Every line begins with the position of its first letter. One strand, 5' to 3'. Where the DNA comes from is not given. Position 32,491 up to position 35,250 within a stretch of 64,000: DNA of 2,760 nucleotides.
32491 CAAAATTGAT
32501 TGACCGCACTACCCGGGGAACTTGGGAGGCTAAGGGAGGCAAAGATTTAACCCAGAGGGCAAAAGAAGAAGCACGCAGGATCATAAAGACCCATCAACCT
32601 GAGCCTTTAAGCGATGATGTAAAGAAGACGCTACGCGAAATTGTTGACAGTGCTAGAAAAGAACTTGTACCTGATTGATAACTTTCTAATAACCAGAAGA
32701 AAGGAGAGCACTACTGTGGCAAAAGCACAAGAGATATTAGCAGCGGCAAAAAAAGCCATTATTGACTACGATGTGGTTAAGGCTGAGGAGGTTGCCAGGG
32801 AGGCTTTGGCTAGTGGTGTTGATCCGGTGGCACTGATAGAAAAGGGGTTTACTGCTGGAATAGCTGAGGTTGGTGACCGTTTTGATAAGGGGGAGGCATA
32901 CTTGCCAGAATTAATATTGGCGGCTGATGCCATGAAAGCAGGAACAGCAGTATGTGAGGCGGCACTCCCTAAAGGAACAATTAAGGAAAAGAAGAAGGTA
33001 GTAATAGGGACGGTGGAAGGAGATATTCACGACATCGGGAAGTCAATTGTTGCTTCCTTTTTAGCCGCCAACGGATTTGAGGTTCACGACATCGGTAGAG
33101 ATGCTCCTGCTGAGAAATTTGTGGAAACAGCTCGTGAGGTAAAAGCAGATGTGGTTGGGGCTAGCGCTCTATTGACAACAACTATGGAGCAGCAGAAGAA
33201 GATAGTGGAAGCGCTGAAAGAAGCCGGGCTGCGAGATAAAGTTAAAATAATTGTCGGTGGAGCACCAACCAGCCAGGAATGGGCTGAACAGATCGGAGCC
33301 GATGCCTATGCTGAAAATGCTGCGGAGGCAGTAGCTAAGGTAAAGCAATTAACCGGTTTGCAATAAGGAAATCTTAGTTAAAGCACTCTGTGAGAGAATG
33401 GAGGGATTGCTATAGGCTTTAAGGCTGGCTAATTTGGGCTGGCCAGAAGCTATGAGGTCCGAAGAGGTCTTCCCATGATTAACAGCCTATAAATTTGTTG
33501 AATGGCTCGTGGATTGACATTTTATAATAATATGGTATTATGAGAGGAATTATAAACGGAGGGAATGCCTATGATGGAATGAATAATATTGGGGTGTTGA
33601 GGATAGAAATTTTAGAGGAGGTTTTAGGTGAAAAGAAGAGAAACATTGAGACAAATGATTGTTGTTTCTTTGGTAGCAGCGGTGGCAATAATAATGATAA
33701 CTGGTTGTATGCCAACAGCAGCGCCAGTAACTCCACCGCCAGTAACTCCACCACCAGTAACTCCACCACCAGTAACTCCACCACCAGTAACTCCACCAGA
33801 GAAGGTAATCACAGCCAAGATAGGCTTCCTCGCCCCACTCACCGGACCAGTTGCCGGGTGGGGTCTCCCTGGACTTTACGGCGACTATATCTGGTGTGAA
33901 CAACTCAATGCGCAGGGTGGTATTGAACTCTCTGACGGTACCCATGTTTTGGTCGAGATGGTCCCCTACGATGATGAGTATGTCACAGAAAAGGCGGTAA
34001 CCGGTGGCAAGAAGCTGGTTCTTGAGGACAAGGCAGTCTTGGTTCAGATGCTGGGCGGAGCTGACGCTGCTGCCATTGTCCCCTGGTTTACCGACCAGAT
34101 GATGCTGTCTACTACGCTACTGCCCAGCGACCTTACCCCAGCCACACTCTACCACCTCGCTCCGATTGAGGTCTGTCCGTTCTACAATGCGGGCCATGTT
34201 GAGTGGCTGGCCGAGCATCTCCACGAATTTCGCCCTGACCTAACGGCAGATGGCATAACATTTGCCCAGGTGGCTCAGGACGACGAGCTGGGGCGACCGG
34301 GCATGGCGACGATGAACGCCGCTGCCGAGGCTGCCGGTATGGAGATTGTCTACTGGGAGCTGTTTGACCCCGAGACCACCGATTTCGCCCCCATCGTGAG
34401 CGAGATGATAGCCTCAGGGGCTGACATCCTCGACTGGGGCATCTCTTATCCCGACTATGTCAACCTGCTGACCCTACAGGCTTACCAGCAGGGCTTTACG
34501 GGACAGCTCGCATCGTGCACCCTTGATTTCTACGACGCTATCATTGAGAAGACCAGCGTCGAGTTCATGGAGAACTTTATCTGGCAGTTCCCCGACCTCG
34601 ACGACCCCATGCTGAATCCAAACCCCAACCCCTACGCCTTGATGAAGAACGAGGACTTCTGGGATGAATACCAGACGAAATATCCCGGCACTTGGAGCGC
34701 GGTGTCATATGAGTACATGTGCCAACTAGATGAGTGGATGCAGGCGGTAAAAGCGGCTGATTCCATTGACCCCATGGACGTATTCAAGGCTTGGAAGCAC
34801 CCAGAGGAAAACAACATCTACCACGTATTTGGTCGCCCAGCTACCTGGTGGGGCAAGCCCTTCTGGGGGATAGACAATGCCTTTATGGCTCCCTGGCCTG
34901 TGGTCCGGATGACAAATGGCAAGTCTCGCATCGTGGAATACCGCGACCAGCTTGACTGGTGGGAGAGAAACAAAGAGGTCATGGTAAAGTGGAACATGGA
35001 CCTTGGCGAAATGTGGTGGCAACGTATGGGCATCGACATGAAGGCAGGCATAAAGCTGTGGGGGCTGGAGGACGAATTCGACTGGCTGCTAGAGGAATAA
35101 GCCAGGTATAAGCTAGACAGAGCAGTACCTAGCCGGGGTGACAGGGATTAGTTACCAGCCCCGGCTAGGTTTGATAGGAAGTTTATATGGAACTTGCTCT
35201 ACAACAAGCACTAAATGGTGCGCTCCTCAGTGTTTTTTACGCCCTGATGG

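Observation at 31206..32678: mttB: in-frame TAG at 32190-32192 (codon 329) gives a Pyl-type rather than a non-Pyl MttB-superfamily member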

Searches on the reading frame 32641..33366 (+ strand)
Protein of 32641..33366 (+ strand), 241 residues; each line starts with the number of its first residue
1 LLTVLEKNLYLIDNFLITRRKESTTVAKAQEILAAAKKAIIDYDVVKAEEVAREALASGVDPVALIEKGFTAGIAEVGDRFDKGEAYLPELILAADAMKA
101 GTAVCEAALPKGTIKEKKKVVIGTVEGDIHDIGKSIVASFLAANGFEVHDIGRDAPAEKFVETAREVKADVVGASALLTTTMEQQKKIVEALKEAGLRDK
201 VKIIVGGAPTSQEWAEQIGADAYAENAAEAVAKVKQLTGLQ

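Call 6: search_protein_families(library=pfam, proteins=[window:32641-33366:+])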
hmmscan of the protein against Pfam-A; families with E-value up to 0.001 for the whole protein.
window:32641-33366:+ (241 aa): 2 families
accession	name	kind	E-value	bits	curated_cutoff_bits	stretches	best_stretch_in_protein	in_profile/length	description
PF02310.24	B12-binding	-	2.1e-30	105.5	32.1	1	119-231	2-120/121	B12 binding domain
PF02607.22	B12-binding_2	-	1e-19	70.9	23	1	35-105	4-73/74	B12 binding domain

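Call 15: search_protein_families(library=ncbifam, proteins=[window:32716-33366:+], max_evalue=0.01)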
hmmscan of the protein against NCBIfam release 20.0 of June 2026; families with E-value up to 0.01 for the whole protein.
window:32716-33366:+ (216 aa): 16 families
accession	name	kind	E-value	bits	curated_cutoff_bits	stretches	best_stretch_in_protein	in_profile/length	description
TIGR02370.1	pyl_corrinoid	subfamily_domain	5.9e-75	251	215.3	1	11-205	2-197/197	methyltransferase cognate corrinoid protein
NF041607.1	dimeth_corrin_MtbC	equivalog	3.6e-71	238.9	350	1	18-212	8-202/203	dimethylamine corrinoid protein MtbC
NF047995.1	corrinoid_MtgC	exception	3.8e-65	219.4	310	1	6-212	3-212/215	glycine betaine-specific corrinoid protein MtgC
NF047996.1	corrin_MtgC_2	exception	6.5e-56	189.1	370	1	6-213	3-210/212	glycine betaine-specific corrinoid protein MtgC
NF040669.1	MtaC2_Meth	equivalog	2.1e-44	151.9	450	1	9-205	44-238/267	methanol--corrinoid protein MtaC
NF040655.1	MtaC_Meth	equivalog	1.5e-39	135.6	420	1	6-206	34-231/253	methanol--corrinoid protein MtaC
TIGR02082.1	metH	equivalog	2.6e-36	124.7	1010.85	1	12-202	651-841/1182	methionine synthase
NF007024.0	PRK09490.1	equivalog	8.8e-33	113.2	1497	1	13-190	671-847/1234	methionine synthase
NF002612.0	PRK02261.1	equivalog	1.6e-15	56.8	110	1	91-183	2-93/148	methylaspartate mutase subunit S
NF052513.1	TransRegCarH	equivalog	2e-12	47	400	1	5-202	81-267/274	HTH-type transcriptional repressor CarH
TIGR01501.1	MthylAspMutase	equivalog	2.6e-12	46.6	135.8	1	92-183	1-91/134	methylaspartate mutase subunit S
NF040743.1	ornith_mutase_E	equivalog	5e-12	44.6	800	1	88-198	591-708/730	D-ornithine 4,5-aminomutase subunit OraE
TIGR00640.1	acid_CoA_mut_C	subfamily_domain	1.6e-10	41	57.45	1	92-188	2-97/132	methylmalonyl-CoA mutase C-terminal domain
NF052385.1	Lys_5_6_beta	equivalog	1.7e-10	41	280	1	120-199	138-220/241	lysine 5,6-aminomutase subunit beta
NF006944.0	PRK09426.1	equivalog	8.5e-09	33.9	876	1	91-190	588-686/721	methylmalonyl-CoA mutase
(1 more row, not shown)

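Call 28: search_solved_structures(query=window:32716-33366:+, show_alignments=1)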
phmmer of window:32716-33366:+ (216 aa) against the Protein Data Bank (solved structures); distinct sequences matched with E-value up to 0.001: 36.
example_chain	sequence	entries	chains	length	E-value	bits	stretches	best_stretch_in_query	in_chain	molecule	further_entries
7xcn_M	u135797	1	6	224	6.4e-68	231.5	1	1-211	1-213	Trimethylamine methyltransferase corrinoid protein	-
1y80_A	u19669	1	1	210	1.5e-51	178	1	12-212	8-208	Predicted cobalamin binding protein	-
3ezx_A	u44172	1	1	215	3.2e-42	147.6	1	5-208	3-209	Monomethylamine corrinoid protein 1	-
4jgi_A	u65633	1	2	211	9.3e-41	142.9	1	9-207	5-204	Putative uncharacterized protein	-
2i2x_B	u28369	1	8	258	1.1e-31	113.3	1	6-206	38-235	Methyltransferase 1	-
1bmt_A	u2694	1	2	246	9.9e-30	106.9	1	24-209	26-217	METHIONINE SYNTHASE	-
3bul_A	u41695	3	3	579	1e-28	103.6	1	24-209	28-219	Methionine synthase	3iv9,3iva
1k7y_A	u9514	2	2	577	1.7e-27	99.6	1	24-209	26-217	methionine synthase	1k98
8ssd_A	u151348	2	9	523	7.5e-25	91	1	22-214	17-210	Methionine synthase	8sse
9cbp_A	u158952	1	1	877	1.2e-24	90.4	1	11-214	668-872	Methionine synthase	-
8ssc_A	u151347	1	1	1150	1.8e-24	89.7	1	11-214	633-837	Methionine synthase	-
9cbr_A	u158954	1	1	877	3.4e-24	88.8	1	11-214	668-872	Methionine synthase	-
9cbq_A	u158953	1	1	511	4.9e-24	88.3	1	10-214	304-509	Methionine synthase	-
8g3h_A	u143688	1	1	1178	5.7e-24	88.1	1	14-214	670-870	Methionine synthase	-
9cbo_A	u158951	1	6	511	6.9e-24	87.8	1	10-214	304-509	Methionine synthase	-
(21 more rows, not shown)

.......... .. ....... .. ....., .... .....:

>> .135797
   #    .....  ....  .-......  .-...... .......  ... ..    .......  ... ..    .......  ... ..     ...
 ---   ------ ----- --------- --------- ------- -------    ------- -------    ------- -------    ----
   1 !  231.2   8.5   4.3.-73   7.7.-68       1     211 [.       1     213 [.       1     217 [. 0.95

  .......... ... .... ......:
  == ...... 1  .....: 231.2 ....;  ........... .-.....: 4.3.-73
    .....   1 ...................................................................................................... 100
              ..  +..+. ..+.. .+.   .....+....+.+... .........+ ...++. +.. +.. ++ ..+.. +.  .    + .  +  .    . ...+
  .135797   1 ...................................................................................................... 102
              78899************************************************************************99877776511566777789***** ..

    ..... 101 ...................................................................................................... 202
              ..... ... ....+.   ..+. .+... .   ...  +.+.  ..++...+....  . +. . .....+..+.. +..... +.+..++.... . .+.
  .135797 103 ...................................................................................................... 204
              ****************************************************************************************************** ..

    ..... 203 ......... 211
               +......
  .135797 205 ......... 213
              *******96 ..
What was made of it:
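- Closest known: Methanosarcina barkeri MttB. Same: The cognate MttC is adjacent and carries the DxH motif; its best PDB hit is 7XCN chain M (call 28).
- MttC is adjacent and carries the DxH motif (call 28).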

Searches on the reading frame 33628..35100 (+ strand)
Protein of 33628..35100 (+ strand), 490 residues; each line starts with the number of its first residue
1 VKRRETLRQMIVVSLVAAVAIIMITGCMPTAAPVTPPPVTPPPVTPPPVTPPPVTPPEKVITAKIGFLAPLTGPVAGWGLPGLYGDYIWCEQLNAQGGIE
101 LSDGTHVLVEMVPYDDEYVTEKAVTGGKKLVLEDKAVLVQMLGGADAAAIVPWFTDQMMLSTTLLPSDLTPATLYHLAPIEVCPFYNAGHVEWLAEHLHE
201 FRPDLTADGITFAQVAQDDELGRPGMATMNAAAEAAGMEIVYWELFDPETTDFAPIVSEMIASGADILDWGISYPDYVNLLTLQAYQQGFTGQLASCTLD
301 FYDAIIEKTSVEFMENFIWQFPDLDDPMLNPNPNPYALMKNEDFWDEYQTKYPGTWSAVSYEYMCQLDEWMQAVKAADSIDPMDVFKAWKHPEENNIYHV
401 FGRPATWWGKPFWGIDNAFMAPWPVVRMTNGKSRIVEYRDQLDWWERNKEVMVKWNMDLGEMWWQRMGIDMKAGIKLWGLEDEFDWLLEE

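Call 6: search_protein_families(library=pfam, proteins=[window:33628-35100:+])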
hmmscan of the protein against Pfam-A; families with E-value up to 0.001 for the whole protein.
window:33628-35100:+ (490 aa): 1 family
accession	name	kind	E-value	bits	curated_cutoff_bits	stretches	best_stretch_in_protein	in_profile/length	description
PF13458.12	Peripla_BP_6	-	1.3e-35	124.2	31.7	1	63-429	2-339/343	Periplasmic binding protein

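Call 15: search_protein_families(library=ncbifam, proteins=[window:33628-35100:+], max_evalue=0.01)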
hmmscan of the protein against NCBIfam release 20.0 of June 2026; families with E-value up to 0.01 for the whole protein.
window:33628-35100:+ (490 aa): 1 family
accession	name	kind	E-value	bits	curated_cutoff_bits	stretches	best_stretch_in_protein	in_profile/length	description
NF011933.0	PRK15404.1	subfamily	2.7e-06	26.7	477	1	62-139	26-98/370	high-affinity branched-chain amino acid ABC transporter substrate-binding protein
